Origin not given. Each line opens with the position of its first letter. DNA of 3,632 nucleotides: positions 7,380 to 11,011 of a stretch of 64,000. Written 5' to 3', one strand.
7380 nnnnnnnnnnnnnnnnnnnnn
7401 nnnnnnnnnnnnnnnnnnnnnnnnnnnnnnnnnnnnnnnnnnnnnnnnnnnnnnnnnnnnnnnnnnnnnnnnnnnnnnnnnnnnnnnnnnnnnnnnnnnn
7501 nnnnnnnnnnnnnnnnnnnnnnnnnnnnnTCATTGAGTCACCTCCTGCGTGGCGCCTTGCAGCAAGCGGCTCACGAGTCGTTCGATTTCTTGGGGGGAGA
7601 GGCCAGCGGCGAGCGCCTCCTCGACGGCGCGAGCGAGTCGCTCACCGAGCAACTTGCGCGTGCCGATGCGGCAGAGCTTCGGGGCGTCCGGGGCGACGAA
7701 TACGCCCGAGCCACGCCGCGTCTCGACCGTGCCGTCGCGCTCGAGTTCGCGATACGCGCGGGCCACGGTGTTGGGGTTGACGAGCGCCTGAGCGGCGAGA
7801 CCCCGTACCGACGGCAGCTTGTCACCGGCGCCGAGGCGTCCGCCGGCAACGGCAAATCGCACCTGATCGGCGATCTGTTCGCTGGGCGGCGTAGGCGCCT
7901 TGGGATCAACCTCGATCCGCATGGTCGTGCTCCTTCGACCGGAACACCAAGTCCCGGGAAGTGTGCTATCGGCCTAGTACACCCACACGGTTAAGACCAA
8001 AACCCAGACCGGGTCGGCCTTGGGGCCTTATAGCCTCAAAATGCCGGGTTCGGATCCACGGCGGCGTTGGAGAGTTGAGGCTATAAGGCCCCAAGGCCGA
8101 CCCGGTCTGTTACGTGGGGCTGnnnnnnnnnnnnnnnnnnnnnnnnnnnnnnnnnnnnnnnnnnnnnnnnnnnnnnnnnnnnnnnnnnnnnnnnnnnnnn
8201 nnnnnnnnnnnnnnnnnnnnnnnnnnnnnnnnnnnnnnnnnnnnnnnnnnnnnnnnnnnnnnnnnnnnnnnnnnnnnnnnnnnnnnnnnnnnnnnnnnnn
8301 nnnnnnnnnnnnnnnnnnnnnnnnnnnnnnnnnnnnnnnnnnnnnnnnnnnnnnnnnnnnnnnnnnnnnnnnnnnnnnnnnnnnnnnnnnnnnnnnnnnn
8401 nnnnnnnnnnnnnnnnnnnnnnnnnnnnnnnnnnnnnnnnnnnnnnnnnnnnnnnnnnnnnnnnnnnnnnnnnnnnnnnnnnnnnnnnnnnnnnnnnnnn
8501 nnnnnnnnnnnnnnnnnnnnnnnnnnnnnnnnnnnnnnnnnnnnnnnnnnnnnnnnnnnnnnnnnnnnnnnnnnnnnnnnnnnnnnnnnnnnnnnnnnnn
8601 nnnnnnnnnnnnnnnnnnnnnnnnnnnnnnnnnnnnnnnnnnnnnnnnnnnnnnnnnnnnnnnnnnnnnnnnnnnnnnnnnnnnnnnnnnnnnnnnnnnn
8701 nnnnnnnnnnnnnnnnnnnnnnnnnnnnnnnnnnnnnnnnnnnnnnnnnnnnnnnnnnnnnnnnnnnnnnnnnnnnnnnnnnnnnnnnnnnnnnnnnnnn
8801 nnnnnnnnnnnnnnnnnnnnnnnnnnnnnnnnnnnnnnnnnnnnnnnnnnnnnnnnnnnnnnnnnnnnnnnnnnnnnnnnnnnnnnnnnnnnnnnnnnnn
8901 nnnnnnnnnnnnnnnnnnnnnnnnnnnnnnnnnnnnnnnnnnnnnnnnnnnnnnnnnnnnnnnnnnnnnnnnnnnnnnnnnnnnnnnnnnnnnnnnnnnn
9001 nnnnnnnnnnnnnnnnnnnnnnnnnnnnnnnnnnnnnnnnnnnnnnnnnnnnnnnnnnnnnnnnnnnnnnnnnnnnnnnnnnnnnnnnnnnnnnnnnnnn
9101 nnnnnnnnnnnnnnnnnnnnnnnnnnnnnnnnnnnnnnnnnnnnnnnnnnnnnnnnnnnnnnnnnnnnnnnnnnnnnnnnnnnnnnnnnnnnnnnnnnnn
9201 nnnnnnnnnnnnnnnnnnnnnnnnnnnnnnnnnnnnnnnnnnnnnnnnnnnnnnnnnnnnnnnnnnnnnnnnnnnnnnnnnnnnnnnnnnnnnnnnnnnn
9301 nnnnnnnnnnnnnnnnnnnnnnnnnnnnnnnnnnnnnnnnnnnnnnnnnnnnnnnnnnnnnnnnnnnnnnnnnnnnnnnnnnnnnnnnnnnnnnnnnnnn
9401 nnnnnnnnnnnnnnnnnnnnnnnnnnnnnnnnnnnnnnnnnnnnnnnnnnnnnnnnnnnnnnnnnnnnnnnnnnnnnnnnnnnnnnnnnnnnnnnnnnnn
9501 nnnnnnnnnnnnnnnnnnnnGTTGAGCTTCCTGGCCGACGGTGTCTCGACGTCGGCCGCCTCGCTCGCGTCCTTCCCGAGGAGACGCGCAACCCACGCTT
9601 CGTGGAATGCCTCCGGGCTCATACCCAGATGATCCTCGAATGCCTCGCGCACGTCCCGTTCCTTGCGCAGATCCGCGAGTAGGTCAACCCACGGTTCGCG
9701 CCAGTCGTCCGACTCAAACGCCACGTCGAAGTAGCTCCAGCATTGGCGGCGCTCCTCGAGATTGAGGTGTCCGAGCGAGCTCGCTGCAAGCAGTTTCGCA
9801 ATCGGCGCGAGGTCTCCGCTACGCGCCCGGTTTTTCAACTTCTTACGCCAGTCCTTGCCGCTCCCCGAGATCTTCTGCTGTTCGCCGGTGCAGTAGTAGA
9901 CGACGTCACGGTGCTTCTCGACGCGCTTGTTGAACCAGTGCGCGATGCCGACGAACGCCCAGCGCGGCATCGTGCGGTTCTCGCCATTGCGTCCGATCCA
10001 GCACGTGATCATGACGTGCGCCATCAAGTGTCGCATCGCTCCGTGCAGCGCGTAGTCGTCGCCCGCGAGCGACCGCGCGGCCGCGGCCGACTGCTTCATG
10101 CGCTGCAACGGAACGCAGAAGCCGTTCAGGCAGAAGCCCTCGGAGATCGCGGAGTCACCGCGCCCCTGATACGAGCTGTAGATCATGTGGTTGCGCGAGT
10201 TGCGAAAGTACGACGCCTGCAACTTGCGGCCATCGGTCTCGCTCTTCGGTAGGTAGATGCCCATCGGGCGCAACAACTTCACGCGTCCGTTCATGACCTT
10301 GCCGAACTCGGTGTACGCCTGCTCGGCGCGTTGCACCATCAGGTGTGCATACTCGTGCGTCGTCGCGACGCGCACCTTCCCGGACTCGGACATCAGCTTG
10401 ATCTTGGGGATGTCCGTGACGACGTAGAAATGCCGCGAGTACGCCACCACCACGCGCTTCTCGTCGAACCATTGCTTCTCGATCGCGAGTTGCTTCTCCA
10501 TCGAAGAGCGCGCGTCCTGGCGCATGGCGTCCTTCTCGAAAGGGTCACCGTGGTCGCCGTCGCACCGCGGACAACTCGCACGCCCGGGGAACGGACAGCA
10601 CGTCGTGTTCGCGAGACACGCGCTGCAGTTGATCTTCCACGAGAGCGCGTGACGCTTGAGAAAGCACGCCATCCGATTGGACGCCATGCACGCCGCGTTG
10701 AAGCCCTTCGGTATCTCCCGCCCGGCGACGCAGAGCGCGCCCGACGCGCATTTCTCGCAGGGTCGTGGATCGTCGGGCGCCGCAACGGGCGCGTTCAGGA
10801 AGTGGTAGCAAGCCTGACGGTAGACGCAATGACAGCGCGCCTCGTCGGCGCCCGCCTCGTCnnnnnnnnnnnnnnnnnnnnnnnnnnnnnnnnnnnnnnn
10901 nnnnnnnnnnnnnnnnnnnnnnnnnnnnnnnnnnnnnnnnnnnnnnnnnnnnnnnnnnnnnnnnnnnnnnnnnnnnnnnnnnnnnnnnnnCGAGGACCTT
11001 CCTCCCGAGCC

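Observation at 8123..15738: Operon coupling two HExxH proteins, a SAM methyltransferase and a lipoprotein; HExxH-HEAT-vWA architecture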

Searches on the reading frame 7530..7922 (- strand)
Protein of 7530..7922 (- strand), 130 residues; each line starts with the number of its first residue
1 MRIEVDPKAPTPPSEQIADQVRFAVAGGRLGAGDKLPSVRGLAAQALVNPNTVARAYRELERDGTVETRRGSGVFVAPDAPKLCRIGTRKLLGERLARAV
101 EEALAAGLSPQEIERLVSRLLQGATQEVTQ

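Call 7: search_protein_families(library=pfam, proteins=[window:7530-7922:-], max_evalue=0.01)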
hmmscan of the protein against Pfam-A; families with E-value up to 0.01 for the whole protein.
window:7530-7922:- (130 aa): 4 families
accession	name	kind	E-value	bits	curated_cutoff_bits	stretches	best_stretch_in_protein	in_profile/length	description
PF00392.27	GntR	-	4.8e-17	61.8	27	1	14-76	2-64/64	Bacterial regulatory proteins, gntR family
PF13545.12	HTH_Crp_2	-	0.0001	22.6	27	1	42-86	28-70/70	Crp-like helix-turn-helix domain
PF02082.26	Rrf2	-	0.00044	20.8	30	1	34-73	21-60/132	Iron-dependent Transcriptional regulator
PF13730.12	HTH_36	-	0.0023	18.2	25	1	36-64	25-53/55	Helix-turn-helix domain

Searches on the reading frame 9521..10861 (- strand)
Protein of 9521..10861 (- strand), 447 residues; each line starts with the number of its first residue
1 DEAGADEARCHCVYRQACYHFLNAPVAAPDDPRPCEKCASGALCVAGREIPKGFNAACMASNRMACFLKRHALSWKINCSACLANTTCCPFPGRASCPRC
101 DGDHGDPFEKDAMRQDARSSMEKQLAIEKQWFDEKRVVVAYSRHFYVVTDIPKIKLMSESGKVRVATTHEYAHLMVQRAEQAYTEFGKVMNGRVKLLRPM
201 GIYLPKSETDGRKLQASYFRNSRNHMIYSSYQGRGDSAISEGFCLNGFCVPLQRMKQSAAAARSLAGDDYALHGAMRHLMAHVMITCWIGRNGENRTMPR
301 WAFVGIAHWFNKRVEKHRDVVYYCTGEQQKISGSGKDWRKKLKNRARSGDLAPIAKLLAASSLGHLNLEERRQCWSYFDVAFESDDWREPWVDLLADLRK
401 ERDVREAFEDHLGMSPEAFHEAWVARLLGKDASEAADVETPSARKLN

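Call 36: search_protein_families(library=pfam, proteins=[window:9521-10861:-], max_evalue=10)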
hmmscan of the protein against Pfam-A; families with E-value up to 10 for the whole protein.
window:9521-10861:- (447 aa): 0 families

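Call 41: predict_structure(alignment_id=A3)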
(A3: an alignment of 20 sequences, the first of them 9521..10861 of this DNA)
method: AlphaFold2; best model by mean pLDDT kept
length: 447 residues; sequences in the alignment: 20
mean_pLDDT: 81.0   pTM: 0.85
mean pLDDT of the five models: 81.0, 81.0, 80.1, 79.0, 77.9
residues with pLDDT >= 90: 195; 70-90: 152; 50-70: 58; < 50: 42
segments of 3 or more residues with pLDDT < 50: 1-11, 91-96, 100-104, 326-328, 433-447
pLDDT, mean of each block of 10 residues (from residue 1): 40 70 88 70 56 68 86 90 75 47 60 88 95 95 97 93 95 97 91 85 96 93 84 86 93 78 78 92 88 72 91 81 59 68 91 90 82 90 90 92 94 95 89 40 35
secondary structure, 60 per line:
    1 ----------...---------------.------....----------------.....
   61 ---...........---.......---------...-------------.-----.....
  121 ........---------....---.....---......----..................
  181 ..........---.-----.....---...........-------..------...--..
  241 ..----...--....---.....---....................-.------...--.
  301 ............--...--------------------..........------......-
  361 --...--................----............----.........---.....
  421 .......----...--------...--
elements in order: H36-39 H56-60 H64-74 H80-84 H117-128 E138-141 E145-149 E153-158 E163-167 H168-190 E200-204 H208-218 H239-242 E247-249 H252-255 H259-263 H267-286 H300-312 H338-347 H354-359 H368-383 H388-399 H404-412 H416-427
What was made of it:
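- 8123..10990 (-): P4: exported 955-aa protein with a signal peptide, a Cys-rich module, a zincin-like domain, HEAT repeats and a vWA domain. The model of residues 44-490 has pLDDT 81 and pTM 0.85 (call 41).
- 10319..10357 (-): P4 motif HEYAH...RAE (residues 212-223), on the helix that follows four strands and is read here as the backing helix. They lie on helix 168-190 of the model, which precedes a strand (call 41).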

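Call 45: fold_search(model_id=the predicted structure, library=pdb)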
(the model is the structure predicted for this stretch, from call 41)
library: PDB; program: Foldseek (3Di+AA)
matches with E <= 10: 125; with E <= 0.001: 1
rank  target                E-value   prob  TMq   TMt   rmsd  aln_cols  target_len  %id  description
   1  7zoc                  4.2e-04  1.00  0.39  0.45   6.6       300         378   13  Crystal structure of the peptidase domain of collagenase H from Clostridium histolyticum in complex with N-aryl-2-alkylm (released 2023-05-10)
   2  2y6i_A                1.8e-03  1.00  0.39  0.27  15.9       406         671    9  Crystal Structure of Collagenase G from Clostridium histolyticum in complex with Isoamylphosphonyl-Gly-Pro-Ala at 3.25 (released 2011-09-28)
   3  2y50                  4.6e-03  1.00  0.39  0.28  15.7       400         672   10  Crystal Structure of Collagenase G from Clostridium histolyticum at 2. 80 Angstrom Resolution (released 2011-09-28)
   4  4are                  5.6e-03  1.00  0.39  0.27   7.7       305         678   10  Crystal structure of the collagenase Unit of collagenase G from Clostridium histolyticum at 2.19 angstrom resolution. (released 2013-06-05)
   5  1bqb                  1.9e-02  0.93  0.29  0.40  12.3       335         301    9  AUREOLYSIN, STAPHYLOCOCCUS AUREUS METALLOPROTEINASE (released 1999-01-13)
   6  4pj6_A                4.1e-02  0.96  0.32  0.18   6.8       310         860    9  Crystal Structure of Human Insulin Regulated Aminopeptidase with Lysine in Active Site (released 2014-12-03)
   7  7wss_A                5.6e-02  0.97  0.40  0.34  16.2       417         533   12  Collagenase from Grimontia (Vibrio) hollisae 1706B (released 2022-06-29)
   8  6ifg_B                4.1e-01  0.60  0.28  0.29   7.7       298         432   10  Crystal structure of M1 zinc metallopeptidase E323A mutant bound to Tyr-ser-ala substrate from Deinococcus radiodurans (released 2019-09-25)
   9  8t41                  5.2e-01  0.35  0.26  0.15  10.9       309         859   13  Crystal structure of aminopeptidase N from Mycobacterium tuberculosis (released 2024-04-17)
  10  1jgt_A                5.5e-01  0.03  0.10  0.10  21.2       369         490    9  CRYSTAL STRUCTURE OF BETA-LACTAM SYNTHETASE (released 2001-12-28)
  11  7e7i_A                7.5e-01  0.03  0.07  0.02  20.6       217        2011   10  Cryo-EM structure of human ABCA4 in the apo state (released 2021-06-30)
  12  6is9_A                9.1e-01  0.05  0.09  0.17  16.0       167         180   11  Crystal Structure of ZmMOC1 (released 2019-10-23)
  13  9w77_A                9.6e-01  0.10  0.20  0.14  13.5       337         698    9  Rhinolophus cornutus Bat ACE2 Dimer in Complex with Two Rc-o319 Sarbecovirus Spike RBDs. (released 2025-10-29)
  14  7sgz_C                1.0e+00  0.04  0.11  0.14  19.7       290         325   11  Structure of the yeast Rad24-RFC loader bound to DNA and the closed 9-1-1 clamp (released 2022-03-23)
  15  6ke6_RL               1.1e+00  0.07  0.16  0.12  15.8       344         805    8  3.4 angstrom cryo-EM structure of yeast 90S small subunit preribosome (released 2020-08-05)
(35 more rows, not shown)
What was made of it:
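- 8123..10990 (-): Foldseek top hits are ColH and ColG peptidase domains, aureolysin and M1 aminopeptidases (call 45).
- On Gluzincin metallopeptidase (clan MA), P4 N-terminal domain: Foldseek against PDB: ColH and ColG peptidase domains, aureolysin and IRAP; best E 4e-4, TM 0.39-0.45 (call 45).
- The domain has a zincin fold (call 45).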

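Call 61: search_protein_representatives(alignment_id=A3)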
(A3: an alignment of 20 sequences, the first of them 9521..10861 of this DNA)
Query: 20 sequences, 442 profile positions. Proteins with E-value up to 0.001 (for the whole library): 495; up to 1e-10: 165; up to 1e-30: 46. The best 150 are listed.
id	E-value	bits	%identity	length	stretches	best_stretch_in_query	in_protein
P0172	9.5e-204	693.7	-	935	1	3-429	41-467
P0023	3.8e-173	592.8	-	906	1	5-439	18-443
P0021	1.6e-170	584.2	-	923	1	2-428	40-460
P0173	6.2e-156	536.1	-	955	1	4-436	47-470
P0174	3.4e-155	533.6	-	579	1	3-441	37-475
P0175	1.4e-142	492.1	-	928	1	4-440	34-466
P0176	1.3e-140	485.6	-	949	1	12-440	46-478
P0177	7.3e-134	463.3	-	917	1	4-440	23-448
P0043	1.2e-123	429.7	-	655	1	6-440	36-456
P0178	2.6e-121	422.0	-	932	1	5-424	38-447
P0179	1.3e-109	383.4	-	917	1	6-429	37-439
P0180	1.1e-108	380.3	-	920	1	3-438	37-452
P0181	1.3e-102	360.3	-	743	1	4-438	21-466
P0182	2.3e-102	359.5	-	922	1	5-419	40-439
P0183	9.5e-101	354.2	-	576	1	3-424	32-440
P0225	3.2e-25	105.3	-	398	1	73-414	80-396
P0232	1.7e-21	93.1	-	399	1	74-413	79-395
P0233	5.3e-19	84.8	-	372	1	77-414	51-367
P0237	3.8e-18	82.0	-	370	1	58-411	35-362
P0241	1.9e-17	79.7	-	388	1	75-415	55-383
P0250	6.9e-17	77.8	-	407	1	73-423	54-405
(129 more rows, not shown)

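Call 63: search_protein_families(library=pfam, alignment_id=A6, max_evalue=1)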
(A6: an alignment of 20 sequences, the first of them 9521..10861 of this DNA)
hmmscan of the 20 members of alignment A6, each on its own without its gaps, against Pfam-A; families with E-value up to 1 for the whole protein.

A. member 1, window:9521-10861:- (447 aa): 0 families

B. families by the number of members that match (of 20 scanned): 23 families
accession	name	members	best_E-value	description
PF13485.12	Peptidase_MA_2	11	5.4e-08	Peptidase MA superfamily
PF07607.17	DUF1570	5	0.00013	Protein of unknown function (DUF1570)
PF13646.12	HEAT_2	3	5.2e-22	HEAT repeats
PF02985.28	HEAT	3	2.9e-14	HEAT repeat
PF03130.22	HEAT_PBS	3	1.3e-09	PBS lyase HEAT-like repeat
PF13768.12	VWA_3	3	1.7e-09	von Willebrand factor type A domain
PF13519.12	VWA_2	3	1.9e-07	von Willebrand factor type A domain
PF00092.34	VWA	3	4.1e-06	von Willebrand factor type A domain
PF13513.12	HEAT_EZ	3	7.3e-05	HEAT-like repeat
PF24714.1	TOR1L1_N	2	0.003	TORTIFOLIA1 N-terminal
PF23733.2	GRXCR1-2_C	2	0.026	GRXCR1/2, C-terminal domain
PF01433.26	Peptidase_M1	1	0.0017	Peptidase family M1 domain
PF10138.15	vWA-TerF-like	1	0.0031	vWA found in TerF C terminus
PF00684.25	DnaJ_CXXCXGXG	1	0.0047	DnaJ central domain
PF21581.3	SCD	1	0.0048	Stromalin conservative domain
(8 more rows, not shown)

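Call 65: search_protein_families(library=pfam, proteins=[P0225, P0232, P0233, P0237, P0241, P0250], max_evalue=0.1)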
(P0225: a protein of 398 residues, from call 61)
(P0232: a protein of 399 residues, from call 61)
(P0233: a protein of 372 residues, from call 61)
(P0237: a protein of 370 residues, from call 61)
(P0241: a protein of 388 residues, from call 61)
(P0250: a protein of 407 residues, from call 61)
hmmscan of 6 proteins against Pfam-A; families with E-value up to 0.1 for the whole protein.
P0225 (398 aa): 2 families
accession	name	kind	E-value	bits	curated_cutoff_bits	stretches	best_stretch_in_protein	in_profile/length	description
PF13485.12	Peptidase_MA_2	-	1.2e-07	32.2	32.4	2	248-283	67-104/201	Peptidase MA superfamily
PF07607.17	DUF1570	-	0.00013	22.8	22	1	253-365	7-122/129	Protein of unknown function (DUF1570)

P0232 (399 aa): 2 families
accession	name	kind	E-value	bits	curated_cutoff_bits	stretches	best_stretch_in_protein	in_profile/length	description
PF13485.12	Peptidase_MA_2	-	0.015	15.6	32.4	0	343-395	147-200/201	Peptidase MA superfamily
PF09306.15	Phage-scaffold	-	0.032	14.1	25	1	118-202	109-196/303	Bacteriophage, scaffolding protein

P0233 (372 aa): 1 family
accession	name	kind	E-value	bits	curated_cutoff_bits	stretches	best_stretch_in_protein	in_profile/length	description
PF13485.12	Peptidase_MA_2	-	1.8e-07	31.6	32.4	1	215-365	67-199/201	Peptidase MA superfamily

P0237 (370 aa): 1 family
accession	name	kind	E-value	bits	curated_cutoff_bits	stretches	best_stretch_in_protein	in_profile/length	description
PF13485.12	Peptidase_MA_2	-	0.053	13.8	32.4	0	309-363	144-199/201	Peptidase MA superfamily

P0241 (388 aa): 1 family
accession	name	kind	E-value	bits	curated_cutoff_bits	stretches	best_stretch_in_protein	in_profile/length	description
PF13485.12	Peptidase_MA_2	-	1.3e-05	25.6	32.4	1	327-381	146-200/201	Peptidase MA superfamily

P0250 (407 aa): 3 families
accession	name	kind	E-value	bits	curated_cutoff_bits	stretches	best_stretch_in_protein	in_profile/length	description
PF13485.12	Peptidase_MA_2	-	5.4e-08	33.3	32.4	1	340-395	144-200/201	Peptidase MA superfamily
PF01433.26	Peptidase_M1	-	0.0017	18.4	27.7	1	210-269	51-112/218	Peptidase family M1 domain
PF07607.17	DUF1570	-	0.0035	18.1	22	0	243-265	22-44/129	Protein of unknown function (DUF1570)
